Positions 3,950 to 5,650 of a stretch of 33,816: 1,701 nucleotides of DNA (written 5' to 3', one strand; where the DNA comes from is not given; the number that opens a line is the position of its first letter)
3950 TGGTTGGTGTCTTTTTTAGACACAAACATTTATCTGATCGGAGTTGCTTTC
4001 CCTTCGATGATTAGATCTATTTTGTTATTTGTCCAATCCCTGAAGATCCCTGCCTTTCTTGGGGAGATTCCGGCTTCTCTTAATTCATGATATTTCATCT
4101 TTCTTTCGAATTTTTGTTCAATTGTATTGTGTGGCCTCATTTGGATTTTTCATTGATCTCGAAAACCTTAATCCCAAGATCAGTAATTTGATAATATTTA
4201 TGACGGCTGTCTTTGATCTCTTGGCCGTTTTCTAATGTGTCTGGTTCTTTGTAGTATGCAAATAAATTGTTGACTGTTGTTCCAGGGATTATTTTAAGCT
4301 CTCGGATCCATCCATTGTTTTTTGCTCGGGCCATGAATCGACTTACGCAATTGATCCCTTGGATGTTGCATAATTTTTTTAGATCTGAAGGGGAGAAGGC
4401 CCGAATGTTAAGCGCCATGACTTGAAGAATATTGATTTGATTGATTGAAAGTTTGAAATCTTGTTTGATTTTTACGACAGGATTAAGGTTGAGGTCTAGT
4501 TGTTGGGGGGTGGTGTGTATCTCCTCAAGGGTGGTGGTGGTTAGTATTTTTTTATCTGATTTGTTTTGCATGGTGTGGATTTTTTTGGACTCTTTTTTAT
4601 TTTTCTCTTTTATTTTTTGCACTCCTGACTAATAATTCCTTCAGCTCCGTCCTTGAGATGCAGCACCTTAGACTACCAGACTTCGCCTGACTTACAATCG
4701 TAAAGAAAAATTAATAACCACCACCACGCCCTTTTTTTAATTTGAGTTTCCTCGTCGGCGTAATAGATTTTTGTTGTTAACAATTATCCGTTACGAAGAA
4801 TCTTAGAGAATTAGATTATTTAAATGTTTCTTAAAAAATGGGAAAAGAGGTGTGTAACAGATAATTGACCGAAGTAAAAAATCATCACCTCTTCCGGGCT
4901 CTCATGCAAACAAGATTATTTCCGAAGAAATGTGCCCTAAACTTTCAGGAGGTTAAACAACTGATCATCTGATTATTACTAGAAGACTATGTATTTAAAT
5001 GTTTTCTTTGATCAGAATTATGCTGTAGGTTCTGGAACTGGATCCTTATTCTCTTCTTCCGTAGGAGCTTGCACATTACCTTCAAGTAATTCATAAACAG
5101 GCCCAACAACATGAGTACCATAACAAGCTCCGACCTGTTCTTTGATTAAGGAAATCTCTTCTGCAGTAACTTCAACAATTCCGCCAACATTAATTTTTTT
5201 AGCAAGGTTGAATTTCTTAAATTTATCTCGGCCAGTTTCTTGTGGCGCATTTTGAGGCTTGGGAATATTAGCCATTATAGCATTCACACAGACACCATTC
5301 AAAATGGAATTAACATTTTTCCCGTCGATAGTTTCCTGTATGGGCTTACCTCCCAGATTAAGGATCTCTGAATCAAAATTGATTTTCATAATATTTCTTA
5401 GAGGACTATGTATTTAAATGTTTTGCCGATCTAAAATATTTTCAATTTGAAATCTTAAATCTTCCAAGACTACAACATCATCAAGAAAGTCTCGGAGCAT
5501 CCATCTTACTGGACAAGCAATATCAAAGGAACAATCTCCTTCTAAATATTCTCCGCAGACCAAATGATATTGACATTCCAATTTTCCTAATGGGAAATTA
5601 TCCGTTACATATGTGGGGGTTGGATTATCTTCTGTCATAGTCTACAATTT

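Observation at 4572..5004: Two orphan promoters in tandem: an ORF-less roughly 140-nt transcript followed by a roughly 220-nt leader for a wHTH regulator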

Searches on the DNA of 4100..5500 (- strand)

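Call 8: search_rna_families(source=window, start=4400, end=5200, threshold=evalue, max_evalue=10, show_alignments=3)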
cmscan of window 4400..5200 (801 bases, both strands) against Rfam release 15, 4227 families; matches with E-value up to 10: 8.
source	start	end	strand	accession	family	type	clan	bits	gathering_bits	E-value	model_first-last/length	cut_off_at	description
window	4808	4841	+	RF01784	bablM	Gene; sRNA;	-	20.5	38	6.9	1-70/70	no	bablM sRNA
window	4913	5005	+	RF00314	snoZ182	Gene; snRNA; snoRNA; CD-box;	-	19.7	80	0.72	1-92/92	no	Small nucleolar RNA Z182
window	4844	4893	-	RF01615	ceN111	Gene; snRNA; snoRNA; CD-box;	-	18.9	43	1.7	1-70/70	no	Nematode snoRNA ceN111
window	4834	4893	+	RF01190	snR50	Gene; snRNA; snoRNA; CD-box;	-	18.4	45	5.4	1-89/89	no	Small nucleolar RNA snR50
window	4845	4893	-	RF01280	snoR14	Gene; snRNA; snoRNA; CD-box;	CL00076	17.4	40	2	1-84/84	no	Small nucleolar RNA snoR14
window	4736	4930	-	RF04318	idnO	Cis-reg;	-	17.4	100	5.7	1-206/206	no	idnO ncRNA motif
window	4966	5034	+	RF00268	snoZ7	Gene; snRNA; snoRNA; CD-box;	CL00057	16.1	43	7.3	1-78/78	no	Small nucleolar RNA snoZ7/snoR77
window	4424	4451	-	RF01338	CRISPR-DR25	Gene; CRISPR;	CL00014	16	36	5.3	1-25/25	no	CRISPR RNA direct repeat element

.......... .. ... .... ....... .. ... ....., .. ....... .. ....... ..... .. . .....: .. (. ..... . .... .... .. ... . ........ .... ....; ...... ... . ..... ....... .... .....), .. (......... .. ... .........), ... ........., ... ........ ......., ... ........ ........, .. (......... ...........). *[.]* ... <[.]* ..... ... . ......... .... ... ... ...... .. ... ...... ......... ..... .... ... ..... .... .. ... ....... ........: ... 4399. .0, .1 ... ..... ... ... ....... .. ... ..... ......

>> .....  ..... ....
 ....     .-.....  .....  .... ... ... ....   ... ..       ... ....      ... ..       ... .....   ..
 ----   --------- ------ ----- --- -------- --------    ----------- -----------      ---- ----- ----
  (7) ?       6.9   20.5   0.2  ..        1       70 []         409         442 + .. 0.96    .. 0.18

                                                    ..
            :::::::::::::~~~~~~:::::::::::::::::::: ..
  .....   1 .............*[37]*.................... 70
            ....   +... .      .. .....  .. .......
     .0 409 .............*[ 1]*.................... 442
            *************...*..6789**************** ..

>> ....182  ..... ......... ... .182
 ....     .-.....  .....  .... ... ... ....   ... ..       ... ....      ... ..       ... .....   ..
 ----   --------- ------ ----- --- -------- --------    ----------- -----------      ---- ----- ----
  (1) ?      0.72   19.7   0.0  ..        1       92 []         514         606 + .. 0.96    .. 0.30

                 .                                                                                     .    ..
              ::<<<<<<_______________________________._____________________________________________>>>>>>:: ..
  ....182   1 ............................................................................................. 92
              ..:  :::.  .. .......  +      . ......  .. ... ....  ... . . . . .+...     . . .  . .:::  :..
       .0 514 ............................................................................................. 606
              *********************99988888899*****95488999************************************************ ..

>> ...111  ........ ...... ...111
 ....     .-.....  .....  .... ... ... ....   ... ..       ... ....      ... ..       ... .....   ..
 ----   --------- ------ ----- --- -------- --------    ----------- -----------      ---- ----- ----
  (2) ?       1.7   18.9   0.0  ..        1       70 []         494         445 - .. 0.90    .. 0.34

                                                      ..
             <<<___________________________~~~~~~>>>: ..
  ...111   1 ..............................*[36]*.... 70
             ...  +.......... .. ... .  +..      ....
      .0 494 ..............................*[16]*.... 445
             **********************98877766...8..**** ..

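Call 9: search_dna_similar(query=window:4100-5500:-, collection=phages, mode=distant)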
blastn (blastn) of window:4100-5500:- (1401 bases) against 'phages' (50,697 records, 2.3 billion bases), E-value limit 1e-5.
No match.
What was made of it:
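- Tried and rejected: DNA similarity to GenBank phages: none (call 9).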

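Call 51: search_rna_families(sources=[L005, L010, L011, L017, L018, L021, L024, L025, L026, L027, L028, L013], threshold=gathering)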
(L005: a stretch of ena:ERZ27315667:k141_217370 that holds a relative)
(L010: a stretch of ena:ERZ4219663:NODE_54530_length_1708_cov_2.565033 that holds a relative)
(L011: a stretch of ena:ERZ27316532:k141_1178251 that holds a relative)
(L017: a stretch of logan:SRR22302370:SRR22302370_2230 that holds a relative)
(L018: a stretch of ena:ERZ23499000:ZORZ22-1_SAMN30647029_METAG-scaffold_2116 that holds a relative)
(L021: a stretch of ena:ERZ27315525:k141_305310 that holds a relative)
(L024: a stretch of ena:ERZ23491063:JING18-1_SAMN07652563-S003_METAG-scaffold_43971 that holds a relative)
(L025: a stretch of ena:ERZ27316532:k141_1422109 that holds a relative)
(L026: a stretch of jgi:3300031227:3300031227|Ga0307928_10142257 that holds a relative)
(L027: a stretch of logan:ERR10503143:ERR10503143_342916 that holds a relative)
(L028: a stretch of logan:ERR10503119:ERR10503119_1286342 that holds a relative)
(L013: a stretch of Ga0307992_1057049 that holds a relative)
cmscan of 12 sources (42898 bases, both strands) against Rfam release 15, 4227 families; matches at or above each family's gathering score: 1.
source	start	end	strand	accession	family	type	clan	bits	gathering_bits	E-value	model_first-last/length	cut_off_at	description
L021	1347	1419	+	RF00005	tRNA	Gene; tRNA;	CL00001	58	29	4.1e-10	1-71/71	no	tRNA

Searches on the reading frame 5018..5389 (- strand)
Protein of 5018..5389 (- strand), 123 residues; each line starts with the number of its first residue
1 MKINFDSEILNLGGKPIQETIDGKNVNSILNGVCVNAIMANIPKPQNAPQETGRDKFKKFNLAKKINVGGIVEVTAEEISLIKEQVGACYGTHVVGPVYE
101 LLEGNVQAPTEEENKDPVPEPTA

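Call 12: find_related_loci(query=window:5018-5389:-, collection=viral_contigs, flank=4000)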
Query window:5018-5389:- (123 aa) in viral_contigs; peptide patterns used: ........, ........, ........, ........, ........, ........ (x = any residue, [..] = any of these).
9 stretches matched a pattern, but none encodes a relative of the query by tblastn (E <= 1e-3).

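Call 13: find_encoding_contigs(protein=window:5021-5389:-, flank=3000, max_places=10)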
Protein window:5021-5389:- (123 aa): 10 contigs read that carry it; 4 places shown.
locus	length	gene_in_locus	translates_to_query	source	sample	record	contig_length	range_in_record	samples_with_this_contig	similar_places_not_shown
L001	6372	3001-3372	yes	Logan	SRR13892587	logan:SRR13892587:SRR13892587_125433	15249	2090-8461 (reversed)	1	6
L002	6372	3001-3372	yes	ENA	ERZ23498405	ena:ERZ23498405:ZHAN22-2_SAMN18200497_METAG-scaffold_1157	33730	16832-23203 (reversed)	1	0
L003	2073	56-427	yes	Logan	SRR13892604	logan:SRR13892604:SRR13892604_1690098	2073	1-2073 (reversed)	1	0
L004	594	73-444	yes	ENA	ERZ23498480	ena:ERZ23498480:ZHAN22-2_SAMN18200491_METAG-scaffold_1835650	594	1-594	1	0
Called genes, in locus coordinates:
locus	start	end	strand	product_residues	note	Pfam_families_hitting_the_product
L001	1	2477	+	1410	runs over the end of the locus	-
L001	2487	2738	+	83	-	-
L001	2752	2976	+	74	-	-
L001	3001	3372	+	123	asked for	-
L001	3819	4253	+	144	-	-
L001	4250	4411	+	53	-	-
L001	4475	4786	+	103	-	-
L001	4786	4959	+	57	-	-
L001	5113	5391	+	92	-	-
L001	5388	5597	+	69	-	-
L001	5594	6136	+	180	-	-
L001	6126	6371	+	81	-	-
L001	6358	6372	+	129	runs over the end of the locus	PF09643:YopX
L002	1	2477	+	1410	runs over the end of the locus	-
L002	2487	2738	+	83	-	-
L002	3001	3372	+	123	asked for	-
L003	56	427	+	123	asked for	-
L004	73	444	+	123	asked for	-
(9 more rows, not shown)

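Call 14: search_protein_families(library=pfam, proteins=[window:5021-5389:-], max_evalue=0.1)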
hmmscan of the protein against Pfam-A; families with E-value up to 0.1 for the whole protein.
window:5021-5389:- (123 aa): 0 families

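Call 98: search_protein_families(library=phrogs, proteins=[window:5021-5389:-], max_evalue=0.01)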
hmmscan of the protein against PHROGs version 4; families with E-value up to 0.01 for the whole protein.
window:5021-5389:- (123 aa): 0 families
